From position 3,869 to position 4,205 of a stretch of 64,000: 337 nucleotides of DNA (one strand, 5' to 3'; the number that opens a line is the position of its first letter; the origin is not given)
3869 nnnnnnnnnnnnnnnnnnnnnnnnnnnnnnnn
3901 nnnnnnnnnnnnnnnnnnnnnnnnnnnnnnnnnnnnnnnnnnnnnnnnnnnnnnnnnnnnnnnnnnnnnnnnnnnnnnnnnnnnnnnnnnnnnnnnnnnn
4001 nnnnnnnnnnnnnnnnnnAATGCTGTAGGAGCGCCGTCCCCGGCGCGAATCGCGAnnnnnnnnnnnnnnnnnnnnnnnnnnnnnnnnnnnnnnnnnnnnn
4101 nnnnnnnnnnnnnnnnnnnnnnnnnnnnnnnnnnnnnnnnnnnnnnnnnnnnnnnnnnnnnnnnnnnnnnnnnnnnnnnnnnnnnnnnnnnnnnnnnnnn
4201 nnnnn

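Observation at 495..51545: Abundant REP-like palindromic element family (~20 copies per 64 kb), single, paired-inverted and tandem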

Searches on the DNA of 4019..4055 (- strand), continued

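Call 59: search_with_rna_model(model_id=R1, sources=[L180, L181, L182, L183, L184], max_evalue=0.1, filters=off)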
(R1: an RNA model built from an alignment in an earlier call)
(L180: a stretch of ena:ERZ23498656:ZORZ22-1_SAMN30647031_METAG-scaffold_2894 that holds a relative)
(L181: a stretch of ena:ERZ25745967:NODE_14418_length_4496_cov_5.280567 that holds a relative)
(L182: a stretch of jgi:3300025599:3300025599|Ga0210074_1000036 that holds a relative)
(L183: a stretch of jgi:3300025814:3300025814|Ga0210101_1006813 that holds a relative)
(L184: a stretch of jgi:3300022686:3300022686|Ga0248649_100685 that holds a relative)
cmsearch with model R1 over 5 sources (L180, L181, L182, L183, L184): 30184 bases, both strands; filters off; matches with E-value up to 0.1: 39.
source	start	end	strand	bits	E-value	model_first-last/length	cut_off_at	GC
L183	2359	2395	-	50.9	1e-12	1-37/37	no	0.73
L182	1017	1053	-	50.7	1.1e-12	1-37/37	no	0.73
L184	5489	5525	-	49.2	3.2e-12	1-37/37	no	0.73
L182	181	217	-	47.5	9.8e-12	1-37/37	no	0.62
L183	2531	2567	-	47.5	9.8e-12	1-37/37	no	0.62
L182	78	114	-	46.3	2.2e-11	1-37/37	no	0.68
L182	736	772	+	45.5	3.9e-11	1-37/37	no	0.65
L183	3086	3122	+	45.5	3.9e-11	1-37/37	no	0.65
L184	4696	4732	-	45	5.4e-11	1-37/37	no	0.68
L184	5448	5484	+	42.7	2.5e-10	1-37/37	no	0.62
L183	2262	2298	+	41.9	4.5e-10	1-37/37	no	0.68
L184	4787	4823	-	40.1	1.5e-09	1-37/37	no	0.54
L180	1318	1354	-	38.3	5.2e-09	1-37/37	no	0.73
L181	2559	2595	-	38.3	5.2e-09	1-37/37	no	0.73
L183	2429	2464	-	36.7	1.5e-08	1-37/37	no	0.58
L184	4890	4926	-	35.7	3e-08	1-37/37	no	0.54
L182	880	916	+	29.9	1.6e-06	1-37/37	no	0.68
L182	928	964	+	29.9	1.6e-06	1-37/37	no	0.68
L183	3182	3218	+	29.9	1.6e-06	1-37/37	no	0.68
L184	4819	4855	+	28.3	4.6e-06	1-37/37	no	0.51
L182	111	147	+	26.8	1.3e-05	1-37/37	no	0.59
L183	2461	2497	+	26.8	1.3e-05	1-37/37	no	0.59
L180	531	565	-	25.6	2.9e-05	1-37/37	no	0.63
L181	1772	1806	-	25.6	2.9e-05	1-37/37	no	0.63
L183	3134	3170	+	24.9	4.6e-05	1-37/37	no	0.59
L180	686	722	-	24.7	5.3e-05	1-37/37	no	0.65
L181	1927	1963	-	24.7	5.3e-05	1-37/37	no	0.65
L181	4390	4432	+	24.4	6.6e-05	1-37/37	no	0.72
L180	1254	1282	+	21.9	0.00037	8-37/37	no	0.76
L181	2495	2523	+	21.9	0.00037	8-37/37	no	0.76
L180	590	625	+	21.8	0.00039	1-37/37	no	0.64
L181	1831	1866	+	21.8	0.00039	1-37/37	no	0.64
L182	976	1012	+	21.3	0.00057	1-37/37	no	0.62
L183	3230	3266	+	21.3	0.00057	1-37/37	no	0.62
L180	3125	3161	-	20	0.0014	1-37/37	no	0.57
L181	4366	4402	-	20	0.0014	1-37/37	no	0.57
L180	3149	3185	+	19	0.0026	1-37/37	no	0.76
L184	4927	4960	+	17.7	0.0065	1-37/37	no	0.62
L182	784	820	+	15.3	0.034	1-37/37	no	0.57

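Call 97: search_with_rna_model(model_id=R1, sources=[L185, L186, L187], max_evalue=0.1, filters=off)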
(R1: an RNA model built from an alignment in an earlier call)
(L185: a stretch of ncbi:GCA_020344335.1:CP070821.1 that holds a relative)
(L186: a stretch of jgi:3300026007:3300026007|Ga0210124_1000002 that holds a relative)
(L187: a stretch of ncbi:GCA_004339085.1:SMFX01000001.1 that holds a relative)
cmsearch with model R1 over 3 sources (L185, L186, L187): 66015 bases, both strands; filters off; matches with E-value up to 0.1: 1.
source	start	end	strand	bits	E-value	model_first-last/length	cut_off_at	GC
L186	20890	20927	+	15.6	0.057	1-37/37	no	0.63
